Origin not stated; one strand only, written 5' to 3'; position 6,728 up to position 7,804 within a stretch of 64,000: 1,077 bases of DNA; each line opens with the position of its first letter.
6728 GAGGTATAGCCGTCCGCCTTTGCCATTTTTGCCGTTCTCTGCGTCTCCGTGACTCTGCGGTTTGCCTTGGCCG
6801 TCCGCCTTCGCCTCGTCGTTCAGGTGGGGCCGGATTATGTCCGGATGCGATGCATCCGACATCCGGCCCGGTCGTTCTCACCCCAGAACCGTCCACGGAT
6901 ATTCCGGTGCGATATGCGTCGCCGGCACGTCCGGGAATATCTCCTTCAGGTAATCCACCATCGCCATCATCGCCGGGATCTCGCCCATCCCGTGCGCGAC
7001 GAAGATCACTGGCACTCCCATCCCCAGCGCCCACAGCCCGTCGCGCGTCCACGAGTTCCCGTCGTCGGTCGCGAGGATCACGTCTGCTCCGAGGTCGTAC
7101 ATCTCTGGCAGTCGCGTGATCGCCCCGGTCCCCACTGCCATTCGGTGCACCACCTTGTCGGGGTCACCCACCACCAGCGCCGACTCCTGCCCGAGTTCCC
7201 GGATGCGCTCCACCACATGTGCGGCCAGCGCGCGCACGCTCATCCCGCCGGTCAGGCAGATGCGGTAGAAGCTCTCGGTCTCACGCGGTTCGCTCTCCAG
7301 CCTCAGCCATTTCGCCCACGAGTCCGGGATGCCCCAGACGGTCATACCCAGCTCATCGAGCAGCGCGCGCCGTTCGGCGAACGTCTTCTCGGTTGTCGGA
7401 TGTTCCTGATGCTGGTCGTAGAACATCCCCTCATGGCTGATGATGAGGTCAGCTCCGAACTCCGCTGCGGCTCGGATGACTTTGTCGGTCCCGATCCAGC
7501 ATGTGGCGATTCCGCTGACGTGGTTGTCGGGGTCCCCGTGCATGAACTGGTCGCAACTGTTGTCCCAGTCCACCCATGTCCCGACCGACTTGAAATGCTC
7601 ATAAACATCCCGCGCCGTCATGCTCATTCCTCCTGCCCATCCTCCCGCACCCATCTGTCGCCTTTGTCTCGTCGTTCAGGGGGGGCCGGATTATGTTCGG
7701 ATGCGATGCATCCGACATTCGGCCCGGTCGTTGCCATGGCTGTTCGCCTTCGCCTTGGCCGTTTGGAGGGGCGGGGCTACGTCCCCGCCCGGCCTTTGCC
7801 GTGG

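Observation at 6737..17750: A family of structured intergenic repeats (GCCGTT-rich motifs, a GGAGGGG core and variable GC hairpins) at five gene boundaries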

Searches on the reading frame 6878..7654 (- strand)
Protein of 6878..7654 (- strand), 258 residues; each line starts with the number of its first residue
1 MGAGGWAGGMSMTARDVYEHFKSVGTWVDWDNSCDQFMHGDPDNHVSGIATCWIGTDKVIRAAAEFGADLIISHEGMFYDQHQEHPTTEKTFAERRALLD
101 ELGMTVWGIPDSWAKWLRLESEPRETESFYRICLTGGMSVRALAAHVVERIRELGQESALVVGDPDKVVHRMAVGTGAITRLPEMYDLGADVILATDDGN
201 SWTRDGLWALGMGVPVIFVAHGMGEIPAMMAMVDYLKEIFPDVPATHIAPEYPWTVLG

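Call 14: search_protein_families(library=pfam, proteins=[window:6878-7654:-])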
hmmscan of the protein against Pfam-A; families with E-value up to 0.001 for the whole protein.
window:6878-7654:- (258 aa): 1 family
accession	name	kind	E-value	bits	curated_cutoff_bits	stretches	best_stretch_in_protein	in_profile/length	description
PF01784.24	DUF34_NIF3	-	8.5e-15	55.5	23.4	1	18-242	10-241/256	Duf34/NIF3 (NGG1p interacting factor 3)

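Call 53: list_cluster_members(proteins=[P0001, window:6878-7654:-, window:12938-15391:+, window:5423-6736:+, L001:1419-2642:+, L001:32-1069:+])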
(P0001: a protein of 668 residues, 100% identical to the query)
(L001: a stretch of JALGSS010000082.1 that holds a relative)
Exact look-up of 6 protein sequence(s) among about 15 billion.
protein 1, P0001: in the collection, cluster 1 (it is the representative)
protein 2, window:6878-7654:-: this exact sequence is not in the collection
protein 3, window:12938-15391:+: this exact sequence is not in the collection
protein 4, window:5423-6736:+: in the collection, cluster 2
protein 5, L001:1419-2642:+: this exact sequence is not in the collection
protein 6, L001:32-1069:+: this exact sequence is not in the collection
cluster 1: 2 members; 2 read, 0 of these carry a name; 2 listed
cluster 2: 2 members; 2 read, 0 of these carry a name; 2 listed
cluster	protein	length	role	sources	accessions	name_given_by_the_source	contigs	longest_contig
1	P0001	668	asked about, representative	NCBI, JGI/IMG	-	-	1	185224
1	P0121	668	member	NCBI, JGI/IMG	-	-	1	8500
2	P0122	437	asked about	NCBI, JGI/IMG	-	-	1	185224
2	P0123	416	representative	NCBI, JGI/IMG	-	-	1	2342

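Call 73: list_cluster_members(proteins=[window:6878-7627:-, window:6878-7621:-, window:7968-10406:-, window:10430-12613:+, window:10559-12613:+, window:12947-15391:+, window:17751-19469:-, window:17751-19448:-])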
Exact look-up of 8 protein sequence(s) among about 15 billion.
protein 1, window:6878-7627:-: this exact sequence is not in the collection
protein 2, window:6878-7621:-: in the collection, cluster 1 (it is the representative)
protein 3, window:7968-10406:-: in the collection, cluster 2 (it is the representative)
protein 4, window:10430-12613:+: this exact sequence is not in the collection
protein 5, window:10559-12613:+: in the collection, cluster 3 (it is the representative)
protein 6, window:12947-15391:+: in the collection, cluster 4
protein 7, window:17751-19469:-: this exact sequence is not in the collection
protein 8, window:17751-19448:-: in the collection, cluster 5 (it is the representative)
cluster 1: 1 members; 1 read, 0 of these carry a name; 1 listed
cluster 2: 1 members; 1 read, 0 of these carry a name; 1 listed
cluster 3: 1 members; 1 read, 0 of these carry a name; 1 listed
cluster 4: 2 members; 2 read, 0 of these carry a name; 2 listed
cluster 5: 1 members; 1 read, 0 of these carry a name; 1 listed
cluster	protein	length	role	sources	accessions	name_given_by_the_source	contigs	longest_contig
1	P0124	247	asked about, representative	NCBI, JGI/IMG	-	-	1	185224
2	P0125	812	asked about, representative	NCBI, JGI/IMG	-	-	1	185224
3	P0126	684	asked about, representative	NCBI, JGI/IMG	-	-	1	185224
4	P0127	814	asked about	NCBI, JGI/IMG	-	-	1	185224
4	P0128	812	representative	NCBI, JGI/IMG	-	-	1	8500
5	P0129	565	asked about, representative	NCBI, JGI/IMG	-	-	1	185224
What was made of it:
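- Checked: Using the source's gene starts (call 73), the intergenic regions are 6737-6877, 7622-7967, 12614-12946, 15392-15544 and 17552-17750.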
